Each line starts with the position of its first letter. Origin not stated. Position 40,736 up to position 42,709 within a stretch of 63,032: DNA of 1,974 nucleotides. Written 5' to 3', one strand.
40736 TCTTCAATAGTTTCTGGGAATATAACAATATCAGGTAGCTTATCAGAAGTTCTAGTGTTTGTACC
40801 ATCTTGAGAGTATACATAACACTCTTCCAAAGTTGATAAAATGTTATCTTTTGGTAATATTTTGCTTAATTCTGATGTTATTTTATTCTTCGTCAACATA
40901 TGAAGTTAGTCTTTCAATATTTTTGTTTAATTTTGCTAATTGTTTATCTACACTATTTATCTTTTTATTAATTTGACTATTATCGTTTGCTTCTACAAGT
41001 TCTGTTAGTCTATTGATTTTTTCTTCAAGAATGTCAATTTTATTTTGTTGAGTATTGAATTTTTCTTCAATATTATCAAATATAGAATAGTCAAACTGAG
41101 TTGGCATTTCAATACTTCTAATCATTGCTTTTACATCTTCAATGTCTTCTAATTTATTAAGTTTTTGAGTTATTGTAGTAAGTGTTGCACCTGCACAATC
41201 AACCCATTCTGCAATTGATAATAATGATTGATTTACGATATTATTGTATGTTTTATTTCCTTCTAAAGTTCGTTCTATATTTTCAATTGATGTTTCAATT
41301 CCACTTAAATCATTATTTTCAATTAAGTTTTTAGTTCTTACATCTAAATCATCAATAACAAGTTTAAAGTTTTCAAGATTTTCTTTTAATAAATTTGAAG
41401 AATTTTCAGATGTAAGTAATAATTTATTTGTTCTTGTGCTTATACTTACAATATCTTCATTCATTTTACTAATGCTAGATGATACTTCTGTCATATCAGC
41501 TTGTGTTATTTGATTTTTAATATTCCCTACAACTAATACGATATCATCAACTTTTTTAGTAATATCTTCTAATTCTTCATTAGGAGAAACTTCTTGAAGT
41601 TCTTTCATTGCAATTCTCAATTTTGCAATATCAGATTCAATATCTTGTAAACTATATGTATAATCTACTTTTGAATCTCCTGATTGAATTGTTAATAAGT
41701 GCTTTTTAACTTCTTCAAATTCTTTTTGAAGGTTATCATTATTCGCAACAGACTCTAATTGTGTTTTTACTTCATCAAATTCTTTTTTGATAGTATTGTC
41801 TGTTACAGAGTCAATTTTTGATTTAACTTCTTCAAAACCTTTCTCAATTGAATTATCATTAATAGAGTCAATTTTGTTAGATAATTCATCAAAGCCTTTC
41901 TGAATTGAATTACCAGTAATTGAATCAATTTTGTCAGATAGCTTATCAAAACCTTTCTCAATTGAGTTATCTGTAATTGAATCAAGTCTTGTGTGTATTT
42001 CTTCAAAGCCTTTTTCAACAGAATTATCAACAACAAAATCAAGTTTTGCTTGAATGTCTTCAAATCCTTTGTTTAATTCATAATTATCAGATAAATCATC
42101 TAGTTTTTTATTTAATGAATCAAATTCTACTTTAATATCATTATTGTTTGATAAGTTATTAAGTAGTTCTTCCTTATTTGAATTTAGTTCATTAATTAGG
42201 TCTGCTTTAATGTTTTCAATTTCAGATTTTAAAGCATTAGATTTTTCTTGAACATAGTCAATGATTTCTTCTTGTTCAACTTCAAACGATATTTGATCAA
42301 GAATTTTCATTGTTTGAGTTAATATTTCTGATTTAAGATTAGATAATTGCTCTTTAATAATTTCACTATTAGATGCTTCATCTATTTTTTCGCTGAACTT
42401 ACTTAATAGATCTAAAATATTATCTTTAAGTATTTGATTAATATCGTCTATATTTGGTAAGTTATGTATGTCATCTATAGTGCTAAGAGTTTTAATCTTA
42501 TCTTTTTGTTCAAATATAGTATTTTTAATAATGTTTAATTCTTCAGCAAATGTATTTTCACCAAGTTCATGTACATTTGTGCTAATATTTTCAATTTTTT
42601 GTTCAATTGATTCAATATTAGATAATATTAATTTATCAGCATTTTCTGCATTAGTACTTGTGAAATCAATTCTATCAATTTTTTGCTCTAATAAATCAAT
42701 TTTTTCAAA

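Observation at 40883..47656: Giant 2,257-aa end-to-end coiled-coil protein with no export, membrane or catalytic signature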

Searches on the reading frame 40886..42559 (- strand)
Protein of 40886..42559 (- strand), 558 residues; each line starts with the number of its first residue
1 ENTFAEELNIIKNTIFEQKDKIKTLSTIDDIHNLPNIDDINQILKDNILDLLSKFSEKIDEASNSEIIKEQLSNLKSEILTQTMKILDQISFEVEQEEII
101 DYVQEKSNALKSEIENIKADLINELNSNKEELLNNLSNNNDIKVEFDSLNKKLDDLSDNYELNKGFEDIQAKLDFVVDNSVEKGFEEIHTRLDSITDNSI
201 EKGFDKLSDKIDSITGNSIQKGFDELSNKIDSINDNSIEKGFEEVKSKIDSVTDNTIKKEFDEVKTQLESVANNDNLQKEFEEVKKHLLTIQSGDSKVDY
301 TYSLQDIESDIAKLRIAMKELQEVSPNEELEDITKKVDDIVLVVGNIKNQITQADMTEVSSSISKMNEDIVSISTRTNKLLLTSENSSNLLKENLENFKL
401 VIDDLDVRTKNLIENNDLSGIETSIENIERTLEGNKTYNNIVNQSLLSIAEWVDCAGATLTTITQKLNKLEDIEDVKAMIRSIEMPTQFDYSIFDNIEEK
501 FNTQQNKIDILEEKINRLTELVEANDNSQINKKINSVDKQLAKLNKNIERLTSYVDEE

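Call 43: predict_structure(alignment_id=A2)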
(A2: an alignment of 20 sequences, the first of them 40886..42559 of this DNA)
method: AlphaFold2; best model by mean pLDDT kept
length: 558 residues; sequences in the alignment: 20
mean_pLDDT: 54.5   pTM: 0.23
mean pLDDT of the five models: 54.5, 53.4, 47.0, 45.6, 44.2
residues with pLDDT >= 90: 0; 70-90: 69; 50-70: 250; < 50: 239
segments of 3 or more residues with pLDDT < 50: 82-100, 155-159, 198-201, 210-254, 293-302, 351-360, 369-395, 416-473, 479-497, 521-523
pLDDT, mean of each block of 10 residues (from residue 1): 64 71 50 53 68 64 59 59 44 42 59 73 78 63 52 49 61 61 56 51 47 43 44 39 42 52 63 58 63 44 60 72 66 71 61 46 50 46 45 50 53 45 42 37 42 42 44 49 41 48 61 57 50 70 77 60
secondary structure, 60 per line:
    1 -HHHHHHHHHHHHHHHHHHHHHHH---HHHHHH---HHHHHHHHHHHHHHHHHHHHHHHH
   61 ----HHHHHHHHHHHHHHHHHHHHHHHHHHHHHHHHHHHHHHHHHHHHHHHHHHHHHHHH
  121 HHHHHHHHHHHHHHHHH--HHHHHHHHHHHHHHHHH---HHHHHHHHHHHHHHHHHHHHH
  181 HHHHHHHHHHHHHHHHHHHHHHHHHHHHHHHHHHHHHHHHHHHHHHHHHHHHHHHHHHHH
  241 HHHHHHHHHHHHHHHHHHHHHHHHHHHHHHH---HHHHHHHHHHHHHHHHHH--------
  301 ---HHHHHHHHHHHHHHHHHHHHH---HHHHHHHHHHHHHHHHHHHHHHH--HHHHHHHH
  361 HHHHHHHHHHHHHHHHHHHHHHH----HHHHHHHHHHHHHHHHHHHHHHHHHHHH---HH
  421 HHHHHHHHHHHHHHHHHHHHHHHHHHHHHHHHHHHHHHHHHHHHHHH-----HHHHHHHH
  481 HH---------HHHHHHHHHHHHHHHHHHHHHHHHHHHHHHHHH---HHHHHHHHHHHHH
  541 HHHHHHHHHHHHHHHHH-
elements in order: H2-24 H28-33 H37-60 H65-137 H140-156 H160-271 H275-292 H304-324 H328-350 H353-383 H388-415 H419-467 H473-482 H492-524 H528-557
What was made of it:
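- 41690..42256 (-): Variable linker, aa 1801-1989. It holds lineage-specific 19-aa tandem repeats (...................; DNA repeat 41807-42070, 57 bp x 4.6). AF2 predicts one 112-residue helix here at low confidence (call 43).
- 40886..41689 (-): Conserved C-terminal domain, aa 1990-2257. Motifs: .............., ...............DLDERTR, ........, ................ All-helical at low confidence (call 43).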

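Call 72: fold_search(model_id=the predicted structure, library=pdb)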
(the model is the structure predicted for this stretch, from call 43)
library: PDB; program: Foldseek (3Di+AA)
matches with E <= 10: 276; with E <= 0.001: 0
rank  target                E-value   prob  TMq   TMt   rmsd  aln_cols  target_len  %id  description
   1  4dwl_A                1.0e-01  1.00  0.15  0.65   3.6       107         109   15  Avd molecule from Bordetella bacteriophage DGR (released 2013-02-27)
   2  4dwl_E                1.6e-01  0.98  0.15  0.62   4.1       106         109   14  Avd molecule from Bordetella bacteriophage DGR (released 2013-02-27)
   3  8ub7_E                1.8e-01  0.98  0.14  0.61   4.1       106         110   14  Diversity-generating retroelement (DGR) ribonucleoprotein reverse transcriptase - Active state (N-occupied) (released 2024-10-23)
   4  4dwl_B                2.0e-01  0.98  0.15  0.64   3.8       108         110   15  Avd molecule from Bordetella bacteriophage DGR (released 2013-02-27)
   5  8ub8_C                4.0e-01  0.97  0.15  0.63   3.5       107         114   15  Diversity-generating retroelement (DGR) ribonucleoprotein reverse transcriptase - Pre-active State 1a (released 2024-10-23)
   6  7zly                  4.5e-01  0.77  0.11  0.15  11.0       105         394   15  Crystal structure of human GPCR Niacin receptor (HCA2) expressed from Spodoptera frugiperda (released 2023-04-12)
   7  6rz8                  5.1e-01  0.38  0.09  0.13   9.5       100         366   20  Crystal structure of the human cysteinyl leukotriene receptor 2 in complex with ONO-2080365 (released 2019-12-11)
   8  7yxa_B                5.8e-01  0.44  0.10  0.14   6.5        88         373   22  XFEL crystal structure of the human sphingosine 1 phosphate receptor 5 in complex with ONO-5430608 (released 2022-08-10)
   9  4bta_B                5.8e-01  0.08  0.08  0.16  33.8       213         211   16  CRYSTAL STRUCTURE OF THE PEPTIDE(PRO-PRO-GLY)3 BOUND COMPLEX OF N- TERMINAL DOMAIN AND PEPTIDE SUBSTRATE BINDING DOMAI (released 2013-10-09)
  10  9j47_A                6.5e-01  0.63  0.15  0.40   5.5       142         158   10  ScdA cysteine-free mutant from Staphylococcus aureus (released 2025-08-13)
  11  8jj8                  6.5e-01  0.60  0.11  0.16  22.1       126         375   18  Cryo-EM structure of the beta2AR-mBRIL/1b3 Fab/Glue complex with a partial agonist (released 2023-09-06)
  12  9iya_A                7.3e-01  0.66  0.11  0.16  13.1       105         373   17  Cryo-EM structure of GPR55-Fab-Nb-ONO-9710531 complex (released 2025-01-01)
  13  9isi                  7.7e-01  0.60  0.11  0.17  12.9       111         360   16  Structure of human C3aR in apo state (released 2025-04-23)
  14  2lse_MODEL_1_A        8.2e-01  0.77  0.13  0.54   3.8        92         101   17  Solution NMR Structure of De Novo Designed Four Helix Bundle Protein, Northeast Structural Genomics Consortium (released 2012-06-27)
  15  2yq8_A                8.7e-01  0.08  0.07  0.15  33.8       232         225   15  Crystal structure of the SeMet-labeled N-terminal domain and peptide substrate binding domain of alpha subunit of prol (released 2013-10-09)
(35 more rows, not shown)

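Call 81: search_solved_structures(query=A2, max_evalue=1)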
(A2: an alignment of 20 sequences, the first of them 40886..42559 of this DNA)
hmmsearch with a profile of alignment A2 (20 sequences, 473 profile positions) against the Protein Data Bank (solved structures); distinct sequences matched with E-value up to 1: 19.
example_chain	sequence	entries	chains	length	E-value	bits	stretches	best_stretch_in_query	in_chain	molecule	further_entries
9r1k_A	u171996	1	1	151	0.004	19.4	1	284-376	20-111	sc-apCC-4-A7F-1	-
3jqh_A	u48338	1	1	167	0.012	17.8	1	121-228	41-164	C-type lectin domain family 4 member M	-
8v5e_A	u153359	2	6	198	0.028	16.5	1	278-357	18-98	Invasin IpaD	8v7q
3goz_A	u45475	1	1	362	0.036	16.2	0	174-276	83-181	Leucine-rich repeat-containing protein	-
8a3k_UNK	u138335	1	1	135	0.044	15.9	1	92-215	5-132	sc-apCC-4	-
5xg2_A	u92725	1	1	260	0.054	15.6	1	420-466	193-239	Chromosome partition protein Smc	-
9r1j_A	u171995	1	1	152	0.089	14.9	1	284-376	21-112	sc-apCC-4-NR-1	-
4d3e_D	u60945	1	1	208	0.15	14.2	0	284-357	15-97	INVASIN IPAD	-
7o97_A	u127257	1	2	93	0.16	14.1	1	439-470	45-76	hypothetical protein UY81_C0065G0003 from Candidatus Giovannonibacteria bacterium converte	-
2jaa_A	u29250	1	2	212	0.18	13.9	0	283-357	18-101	INVASIN IPAD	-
2j0n_A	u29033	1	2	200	0.19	13.8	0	279-357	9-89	INVASIN IPAD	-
6r1j_J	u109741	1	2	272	0.19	13.8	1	351-440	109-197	Uncharacterized protein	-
6gaj_A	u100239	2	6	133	0.22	13.6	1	247-336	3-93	Outer capsid protein sigma-1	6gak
6gao_A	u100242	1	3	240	0.38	12.9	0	106-219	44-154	Outer capsid protein sigma-1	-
6j6f_A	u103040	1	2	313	0.48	12.5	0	10-52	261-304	Envelope glycoprotein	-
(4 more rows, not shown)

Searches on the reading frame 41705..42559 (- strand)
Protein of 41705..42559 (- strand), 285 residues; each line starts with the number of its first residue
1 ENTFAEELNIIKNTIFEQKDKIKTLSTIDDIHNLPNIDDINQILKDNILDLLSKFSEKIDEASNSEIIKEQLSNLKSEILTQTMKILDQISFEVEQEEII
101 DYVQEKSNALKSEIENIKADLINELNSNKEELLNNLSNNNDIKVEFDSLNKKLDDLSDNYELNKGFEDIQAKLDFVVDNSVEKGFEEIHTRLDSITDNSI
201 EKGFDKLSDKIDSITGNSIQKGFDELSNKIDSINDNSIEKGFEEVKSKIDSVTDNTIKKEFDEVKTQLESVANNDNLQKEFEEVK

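Call 30: search_protein_families(library=pfam, proteins=[window:41705-42559:-], max_evalue=10)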
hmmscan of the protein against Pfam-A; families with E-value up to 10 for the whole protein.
window:41705-42559:- (285 aa): 13 families
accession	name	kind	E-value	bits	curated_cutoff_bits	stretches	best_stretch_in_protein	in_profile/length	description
PF12732.12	YtxH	-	0.024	15.5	37.5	1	238-273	30-64/71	YtxH-like protein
PF07361.16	Cytochrom_B562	-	0.032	15.3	30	2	165-254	5-92/102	Cytochrome b562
PF10392.15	COG5_N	-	0.059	14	31.2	2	105-161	33-89/132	Conserved oligomeric Golgi complex subunit 5, N-terminal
PF21603.3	Bdbt-like_TPR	-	0.072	13.5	27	2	202-223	42-63/85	Bride of doubletime-like, TPR domain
PF02734.22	Dak2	-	0.11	12.9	27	1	181-270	11-112/174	DAK2 domain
PF03406.18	Phage_fiber_2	-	0.51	10.4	22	0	201-213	4-16/42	Phage tail fibre repeat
PF20881.2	G1_gp67_C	-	0.68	10.9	27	2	196-258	21-83/100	Phage G1 gp67, C-terminal domain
PF08064.18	UME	-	0.88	9.9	23.2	1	44-77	2-35/102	UME (NUC010) domain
PF25472.1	DUF7902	-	0.98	10.1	26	1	54-91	28-66/85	Domain of unknown function (DUF7902)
PF01024.24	Colicin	-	1.2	9.4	23.4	1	198-253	57-112/185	Colicin pore forming domain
PF07889.17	DUF1664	-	2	8.9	34.6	1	195-272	34-107/124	Protein of unknown function (DUF1664)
PF12022.14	COG2_C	-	3.2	7.7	27.3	1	204-272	123-191/300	COG complex component, COG2, C-terminal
PF00769.24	ERM_C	-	4.6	8.2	23.4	1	56-81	6-31/77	Ezrin/radixin/moesin family C terminal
